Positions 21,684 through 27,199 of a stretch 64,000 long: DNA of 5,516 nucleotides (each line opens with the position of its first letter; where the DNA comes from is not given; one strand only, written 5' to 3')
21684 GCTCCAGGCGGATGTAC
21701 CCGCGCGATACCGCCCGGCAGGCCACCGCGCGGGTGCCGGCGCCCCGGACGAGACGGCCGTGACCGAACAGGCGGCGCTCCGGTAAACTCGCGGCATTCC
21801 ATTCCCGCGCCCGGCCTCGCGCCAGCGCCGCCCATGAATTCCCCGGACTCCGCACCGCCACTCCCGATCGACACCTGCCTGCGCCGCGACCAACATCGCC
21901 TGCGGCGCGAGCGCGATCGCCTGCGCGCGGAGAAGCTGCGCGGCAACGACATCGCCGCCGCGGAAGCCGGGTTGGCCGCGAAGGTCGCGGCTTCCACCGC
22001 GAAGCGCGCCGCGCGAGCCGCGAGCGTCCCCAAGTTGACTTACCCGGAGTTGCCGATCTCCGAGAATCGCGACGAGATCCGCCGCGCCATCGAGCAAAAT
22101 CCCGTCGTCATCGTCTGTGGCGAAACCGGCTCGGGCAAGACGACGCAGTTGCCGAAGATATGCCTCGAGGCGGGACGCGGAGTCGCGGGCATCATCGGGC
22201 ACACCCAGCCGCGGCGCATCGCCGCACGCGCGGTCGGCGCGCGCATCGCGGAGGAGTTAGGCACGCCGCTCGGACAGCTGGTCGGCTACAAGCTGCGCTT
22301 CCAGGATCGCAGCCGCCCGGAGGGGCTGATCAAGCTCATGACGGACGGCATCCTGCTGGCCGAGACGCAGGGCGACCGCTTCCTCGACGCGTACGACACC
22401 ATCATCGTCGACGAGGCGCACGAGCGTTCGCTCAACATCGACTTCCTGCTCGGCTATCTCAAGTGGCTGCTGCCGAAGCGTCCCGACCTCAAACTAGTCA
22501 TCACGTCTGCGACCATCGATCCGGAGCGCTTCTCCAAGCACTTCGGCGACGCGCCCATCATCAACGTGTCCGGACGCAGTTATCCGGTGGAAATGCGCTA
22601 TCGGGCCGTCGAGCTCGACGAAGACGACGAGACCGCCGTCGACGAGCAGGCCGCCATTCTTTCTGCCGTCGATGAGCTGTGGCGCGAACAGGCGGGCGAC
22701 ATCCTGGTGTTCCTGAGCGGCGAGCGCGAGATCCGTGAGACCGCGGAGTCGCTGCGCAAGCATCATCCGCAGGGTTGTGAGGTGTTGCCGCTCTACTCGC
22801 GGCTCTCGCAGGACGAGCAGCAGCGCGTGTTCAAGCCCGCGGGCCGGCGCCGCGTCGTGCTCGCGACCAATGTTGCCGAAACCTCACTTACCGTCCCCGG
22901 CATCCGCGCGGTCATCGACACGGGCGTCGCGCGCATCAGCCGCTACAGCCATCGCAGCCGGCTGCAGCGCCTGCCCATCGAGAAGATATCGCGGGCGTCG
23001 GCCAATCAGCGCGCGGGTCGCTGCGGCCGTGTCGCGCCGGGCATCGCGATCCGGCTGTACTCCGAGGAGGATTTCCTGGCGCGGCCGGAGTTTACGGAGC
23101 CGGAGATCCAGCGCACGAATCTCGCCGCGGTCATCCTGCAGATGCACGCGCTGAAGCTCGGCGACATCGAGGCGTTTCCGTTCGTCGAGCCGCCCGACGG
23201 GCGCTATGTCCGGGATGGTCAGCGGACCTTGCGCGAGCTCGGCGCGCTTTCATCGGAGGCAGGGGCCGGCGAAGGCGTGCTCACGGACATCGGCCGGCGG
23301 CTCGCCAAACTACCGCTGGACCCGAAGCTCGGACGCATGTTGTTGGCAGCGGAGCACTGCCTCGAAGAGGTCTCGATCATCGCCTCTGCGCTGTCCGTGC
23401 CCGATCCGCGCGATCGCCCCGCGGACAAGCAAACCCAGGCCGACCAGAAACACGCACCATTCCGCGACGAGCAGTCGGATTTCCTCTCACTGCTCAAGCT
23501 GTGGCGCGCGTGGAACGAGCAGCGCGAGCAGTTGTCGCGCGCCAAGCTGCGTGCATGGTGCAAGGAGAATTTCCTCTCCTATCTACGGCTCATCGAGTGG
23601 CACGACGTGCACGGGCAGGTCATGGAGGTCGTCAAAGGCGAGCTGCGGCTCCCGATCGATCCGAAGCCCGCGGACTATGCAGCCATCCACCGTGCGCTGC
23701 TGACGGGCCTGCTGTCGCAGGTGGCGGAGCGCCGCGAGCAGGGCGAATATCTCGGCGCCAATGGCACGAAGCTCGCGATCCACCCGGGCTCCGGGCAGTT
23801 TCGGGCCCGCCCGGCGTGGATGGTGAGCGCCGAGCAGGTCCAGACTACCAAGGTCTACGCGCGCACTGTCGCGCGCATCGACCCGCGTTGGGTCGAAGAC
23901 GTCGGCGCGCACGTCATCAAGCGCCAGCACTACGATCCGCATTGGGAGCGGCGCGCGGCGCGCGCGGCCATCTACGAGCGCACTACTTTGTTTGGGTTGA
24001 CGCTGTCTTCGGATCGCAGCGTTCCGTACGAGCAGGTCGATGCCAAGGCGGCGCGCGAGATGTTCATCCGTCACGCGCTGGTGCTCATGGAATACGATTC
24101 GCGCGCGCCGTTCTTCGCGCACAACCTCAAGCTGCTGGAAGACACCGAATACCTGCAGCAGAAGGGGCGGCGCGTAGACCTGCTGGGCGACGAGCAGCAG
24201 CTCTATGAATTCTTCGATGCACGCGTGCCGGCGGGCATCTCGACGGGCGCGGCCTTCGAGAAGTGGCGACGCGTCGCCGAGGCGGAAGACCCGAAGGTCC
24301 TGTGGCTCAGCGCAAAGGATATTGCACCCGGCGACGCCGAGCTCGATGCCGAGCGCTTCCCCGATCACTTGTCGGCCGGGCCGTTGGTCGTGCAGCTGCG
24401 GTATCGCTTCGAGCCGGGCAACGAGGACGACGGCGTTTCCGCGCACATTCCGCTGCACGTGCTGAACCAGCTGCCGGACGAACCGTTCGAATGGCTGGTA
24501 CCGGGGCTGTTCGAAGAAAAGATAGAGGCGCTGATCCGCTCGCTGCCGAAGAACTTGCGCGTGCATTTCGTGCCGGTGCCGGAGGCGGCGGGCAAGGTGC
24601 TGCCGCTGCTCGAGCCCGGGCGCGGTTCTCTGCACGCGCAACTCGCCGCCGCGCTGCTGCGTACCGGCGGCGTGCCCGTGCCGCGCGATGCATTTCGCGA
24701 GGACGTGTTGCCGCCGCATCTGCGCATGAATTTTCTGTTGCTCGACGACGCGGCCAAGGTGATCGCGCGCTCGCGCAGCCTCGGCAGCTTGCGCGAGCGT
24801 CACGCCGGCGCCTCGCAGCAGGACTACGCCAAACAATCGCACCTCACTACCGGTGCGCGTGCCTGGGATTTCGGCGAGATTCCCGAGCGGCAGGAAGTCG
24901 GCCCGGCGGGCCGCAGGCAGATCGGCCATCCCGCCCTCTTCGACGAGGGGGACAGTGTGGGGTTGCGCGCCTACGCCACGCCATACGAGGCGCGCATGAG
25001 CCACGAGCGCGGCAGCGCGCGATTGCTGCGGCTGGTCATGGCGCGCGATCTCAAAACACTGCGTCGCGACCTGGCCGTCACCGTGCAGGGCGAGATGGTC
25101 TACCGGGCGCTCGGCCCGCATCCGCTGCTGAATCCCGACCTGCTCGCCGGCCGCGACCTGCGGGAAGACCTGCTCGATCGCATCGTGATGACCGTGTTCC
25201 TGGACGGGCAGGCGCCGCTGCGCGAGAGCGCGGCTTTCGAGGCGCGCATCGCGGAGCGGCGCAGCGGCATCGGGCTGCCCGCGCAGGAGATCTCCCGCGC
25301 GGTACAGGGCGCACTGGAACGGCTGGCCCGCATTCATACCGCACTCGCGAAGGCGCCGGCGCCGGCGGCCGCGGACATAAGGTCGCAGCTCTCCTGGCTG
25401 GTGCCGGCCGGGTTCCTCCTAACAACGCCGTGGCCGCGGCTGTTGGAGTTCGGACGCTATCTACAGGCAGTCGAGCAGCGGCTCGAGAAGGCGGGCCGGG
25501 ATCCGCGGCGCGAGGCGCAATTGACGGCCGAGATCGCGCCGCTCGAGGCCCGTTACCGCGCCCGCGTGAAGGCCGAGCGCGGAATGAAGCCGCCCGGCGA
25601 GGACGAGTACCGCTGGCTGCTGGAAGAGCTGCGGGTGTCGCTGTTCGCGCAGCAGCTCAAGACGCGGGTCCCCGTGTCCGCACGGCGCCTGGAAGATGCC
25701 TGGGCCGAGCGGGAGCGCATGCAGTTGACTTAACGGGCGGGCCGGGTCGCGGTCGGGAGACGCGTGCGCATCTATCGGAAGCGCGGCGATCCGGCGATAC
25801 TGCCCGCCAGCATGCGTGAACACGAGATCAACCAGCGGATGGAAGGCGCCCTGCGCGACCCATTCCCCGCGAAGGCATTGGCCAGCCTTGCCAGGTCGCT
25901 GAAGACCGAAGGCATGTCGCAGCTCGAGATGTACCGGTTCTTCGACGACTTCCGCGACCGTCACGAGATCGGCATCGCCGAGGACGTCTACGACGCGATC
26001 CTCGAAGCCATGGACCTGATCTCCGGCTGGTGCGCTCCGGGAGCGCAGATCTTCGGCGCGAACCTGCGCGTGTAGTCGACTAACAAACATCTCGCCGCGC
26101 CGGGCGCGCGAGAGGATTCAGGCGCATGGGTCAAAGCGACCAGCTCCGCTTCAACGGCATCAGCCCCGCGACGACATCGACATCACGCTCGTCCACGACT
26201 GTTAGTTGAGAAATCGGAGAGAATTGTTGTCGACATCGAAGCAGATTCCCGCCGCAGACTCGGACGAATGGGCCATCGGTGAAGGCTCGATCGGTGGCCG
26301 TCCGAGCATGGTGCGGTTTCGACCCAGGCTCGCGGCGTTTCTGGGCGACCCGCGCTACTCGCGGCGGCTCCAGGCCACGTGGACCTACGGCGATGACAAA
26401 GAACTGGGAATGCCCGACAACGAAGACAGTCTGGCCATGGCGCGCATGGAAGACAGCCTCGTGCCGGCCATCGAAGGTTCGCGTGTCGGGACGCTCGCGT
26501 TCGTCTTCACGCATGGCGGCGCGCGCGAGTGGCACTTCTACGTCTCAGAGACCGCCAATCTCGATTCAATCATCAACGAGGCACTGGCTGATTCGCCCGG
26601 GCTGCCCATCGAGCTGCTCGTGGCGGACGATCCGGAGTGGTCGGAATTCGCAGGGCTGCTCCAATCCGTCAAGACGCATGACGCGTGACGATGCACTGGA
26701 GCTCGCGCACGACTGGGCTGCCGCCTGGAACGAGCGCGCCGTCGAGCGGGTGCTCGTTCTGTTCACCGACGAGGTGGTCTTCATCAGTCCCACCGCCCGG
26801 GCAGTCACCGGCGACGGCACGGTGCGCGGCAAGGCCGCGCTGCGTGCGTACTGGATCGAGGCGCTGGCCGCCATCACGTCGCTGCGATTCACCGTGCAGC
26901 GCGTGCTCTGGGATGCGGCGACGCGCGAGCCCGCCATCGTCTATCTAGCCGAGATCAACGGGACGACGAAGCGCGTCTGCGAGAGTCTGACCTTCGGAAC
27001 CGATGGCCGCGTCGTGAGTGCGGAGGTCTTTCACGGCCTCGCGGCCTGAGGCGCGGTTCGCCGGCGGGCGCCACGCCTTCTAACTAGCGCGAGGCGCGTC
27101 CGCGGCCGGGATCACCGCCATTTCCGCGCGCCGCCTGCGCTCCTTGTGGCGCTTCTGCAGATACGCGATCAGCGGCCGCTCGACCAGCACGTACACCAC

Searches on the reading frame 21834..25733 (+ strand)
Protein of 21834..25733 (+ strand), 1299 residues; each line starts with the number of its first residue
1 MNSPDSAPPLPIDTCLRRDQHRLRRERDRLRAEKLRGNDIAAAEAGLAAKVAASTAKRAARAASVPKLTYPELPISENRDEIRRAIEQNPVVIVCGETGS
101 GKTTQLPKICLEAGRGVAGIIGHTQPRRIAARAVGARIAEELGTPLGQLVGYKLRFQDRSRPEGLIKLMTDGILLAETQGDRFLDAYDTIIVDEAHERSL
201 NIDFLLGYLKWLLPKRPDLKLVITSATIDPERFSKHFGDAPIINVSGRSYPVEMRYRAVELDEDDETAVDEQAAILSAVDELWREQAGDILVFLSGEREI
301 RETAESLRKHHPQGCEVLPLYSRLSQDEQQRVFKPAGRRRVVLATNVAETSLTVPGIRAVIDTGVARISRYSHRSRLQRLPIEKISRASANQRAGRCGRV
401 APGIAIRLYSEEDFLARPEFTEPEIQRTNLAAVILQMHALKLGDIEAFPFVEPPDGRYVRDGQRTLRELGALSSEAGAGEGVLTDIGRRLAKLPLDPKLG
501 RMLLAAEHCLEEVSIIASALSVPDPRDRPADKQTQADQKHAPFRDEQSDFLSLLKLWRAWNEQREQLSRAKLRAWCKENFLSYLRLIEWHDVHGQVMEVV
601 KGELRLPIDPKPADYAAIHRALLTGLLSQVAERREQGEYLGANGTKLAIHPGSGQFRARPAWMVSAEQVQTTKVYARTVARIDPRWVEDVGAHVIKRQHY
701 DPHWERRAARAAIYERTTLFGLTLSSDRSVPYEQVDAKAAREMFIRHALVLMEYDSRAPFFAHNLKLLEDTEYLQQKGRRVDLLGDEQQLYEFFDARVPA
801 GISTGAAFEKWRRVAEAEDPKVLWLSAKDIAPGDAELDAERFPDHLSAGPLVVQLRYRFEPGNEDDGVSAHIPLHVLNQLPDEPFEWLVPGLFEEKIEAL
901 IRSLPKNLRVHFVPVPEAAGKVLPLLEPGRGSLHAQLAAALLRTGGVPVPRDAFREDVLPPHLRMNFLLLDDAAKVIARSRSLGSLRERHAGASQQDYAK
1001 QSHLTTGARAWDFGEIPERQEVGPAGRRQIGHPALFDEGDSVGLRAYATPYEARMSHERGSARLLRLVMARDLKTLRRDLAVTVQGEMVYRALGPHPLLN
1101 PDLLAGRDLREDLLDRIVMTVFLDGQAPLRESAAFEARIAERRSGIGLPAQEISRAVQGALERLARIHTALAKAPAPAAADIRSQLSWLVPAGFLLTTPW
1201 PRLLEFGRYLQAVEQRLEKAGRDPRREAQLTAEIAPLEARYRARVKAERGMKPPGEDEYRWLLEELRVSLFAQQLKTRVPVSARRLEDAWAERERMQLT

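Call 65: search_protein_families(library=pfam, proteins=[window:21834-25733:+], max_evalue=0.0001)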
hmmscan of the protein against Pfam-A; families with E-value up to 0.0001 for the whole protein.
window:21834-25733:+ (1299 aa): 6 families
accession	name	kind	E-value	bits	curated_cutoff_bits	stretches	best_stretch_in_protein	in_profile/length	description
PF11898.13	DUF3418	-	2e-180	601.8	25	1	708-1292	2-582/582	Domain of unknown function (DUF3418)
PF07717.22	OB_NTP_bind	-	3.5e-16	59.6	29.5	1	618-693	1-82/83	Oligonucleotide/oligosaccharide-binding (OB)-fold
PF00271.37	Helicase_C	-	1.4e-14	54.7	23.5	1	279-400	6-109/110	Helicase conserved C-terminal domain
PF21010.2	HA2_C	-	3.6e-10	40.7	21.3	1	496-553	1-77/77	Helicase associated domain (HA2), ratchet-like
PF00270.35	DEAD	-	5.3e-05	23.5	26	0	85-229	10-161/167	DEAD/DEAH box helicase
PF04408.29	HA2_N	-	7.9e-05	23.1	21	0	464-495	3-29/29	Helicase associated domain (HA2), winged-helix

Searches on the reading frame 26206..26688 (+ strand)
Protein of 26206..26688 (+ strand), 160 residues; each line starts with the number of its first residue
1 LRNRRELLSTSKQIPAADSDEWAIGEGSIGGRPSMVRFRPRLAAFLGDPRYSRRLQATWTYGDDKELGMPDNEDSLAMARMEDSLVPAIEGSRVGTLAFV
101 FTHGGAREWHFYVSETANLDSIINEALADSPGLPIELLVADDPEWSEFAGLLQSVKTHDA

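Call 65: search_protein_families(library=pfam, proteins=[window:26206-26688:+], max_evalue=0.0001)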
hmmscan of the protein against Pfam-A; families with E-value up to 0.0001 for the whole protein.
window:26206-26688:+ (160 aa): 1 family
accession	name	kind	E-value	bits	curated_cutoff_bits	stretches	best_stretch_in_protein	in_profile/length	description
PF05117.17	DUF695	-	7.2e-20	72.1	23.1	1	20-152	1-133/134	Family of unknown function (DUF695)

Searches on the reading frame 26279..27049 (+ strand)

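Call 65: search_protein_families(library=pfam, proteins=[window:26279-27049:+], max_evalue=0.0001)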
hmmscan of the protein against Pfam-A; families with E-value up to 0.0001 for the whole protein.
window:26279-27049:+ (256 aa): 1 family
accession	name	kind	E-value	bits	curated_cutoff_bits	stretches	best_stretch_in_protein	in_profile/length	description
PF12680.13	SnoaL_2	-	6.5e-11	43.2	27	1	144-246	2-100/102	SnoaL-like domain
